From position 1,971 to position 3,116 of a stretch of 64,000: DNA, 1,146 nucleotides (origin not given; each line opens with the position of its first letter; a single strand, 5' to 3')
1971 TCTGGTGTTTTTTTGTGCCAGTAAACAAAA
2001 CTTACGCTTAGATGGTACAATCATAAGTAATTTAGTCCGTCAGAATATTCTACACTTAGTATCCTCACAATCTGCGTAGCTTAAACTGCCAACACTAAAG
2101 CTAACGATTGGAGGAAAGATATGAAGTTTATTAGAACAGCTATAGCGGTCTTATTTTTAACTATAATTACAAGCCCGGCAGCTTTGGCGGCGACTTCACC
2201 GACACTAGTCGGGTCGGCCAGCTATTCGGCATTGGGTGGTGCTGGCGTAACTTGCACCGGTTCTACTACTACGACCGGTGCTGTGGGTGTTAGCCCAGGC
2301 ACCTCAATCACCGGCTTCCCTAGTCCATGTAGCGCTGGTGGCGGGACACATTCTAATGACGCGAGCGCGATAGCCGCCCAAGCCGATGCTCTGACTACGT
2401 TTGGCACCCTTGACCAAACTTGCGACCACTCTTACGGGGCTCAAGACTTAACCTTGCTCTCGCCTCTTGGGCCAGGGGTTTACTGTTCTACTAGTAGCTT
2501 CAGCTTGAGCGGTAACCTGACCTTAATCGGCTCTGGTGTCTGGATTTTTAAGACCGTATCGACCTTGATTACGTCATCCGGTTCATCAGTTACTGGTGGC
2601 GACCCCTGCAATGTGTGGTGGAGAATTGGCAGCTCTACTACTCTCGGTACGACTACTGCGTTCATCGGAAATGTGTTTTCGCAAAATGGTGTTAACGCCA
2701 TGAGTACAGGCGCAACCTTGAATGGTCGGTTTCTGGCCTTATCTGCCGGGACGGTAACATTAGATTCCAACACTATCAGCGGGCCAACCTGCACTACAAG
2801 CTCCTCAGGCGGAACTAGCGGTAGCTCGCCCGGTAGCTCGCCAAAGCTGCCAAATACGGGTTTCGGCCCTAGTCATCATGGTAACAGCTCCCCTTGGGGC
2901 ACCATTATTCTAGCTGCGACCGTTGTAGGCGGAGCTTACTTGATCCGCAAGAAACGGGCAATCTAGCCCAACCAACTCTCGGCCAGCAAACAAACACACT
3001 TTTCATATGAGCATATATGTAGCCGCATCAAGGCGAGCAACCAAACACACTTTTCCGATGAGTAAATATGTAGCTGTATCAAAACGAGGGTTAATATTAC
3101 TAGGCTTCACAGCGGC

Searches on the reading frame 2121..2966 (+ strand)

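Call 74: search_protein_families(library=pfam, proteins=[window:2121-2966:+], max_evalue=10)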
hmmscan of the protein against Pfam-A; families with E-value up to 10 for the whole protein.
window:2121-2966:+ (281 aa): 2 families
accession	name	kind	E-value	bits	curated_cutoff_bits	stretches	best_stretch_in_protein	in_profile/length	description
PF11999.13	Ice_binding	-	6.4e-36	124.4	28.7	1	38-219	2-207/208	Ice-binding-like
PF00746.26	Gram_pos_anchor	-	0.00067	20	20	1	237-279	3-39/43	LPXTG cell wall anchor motif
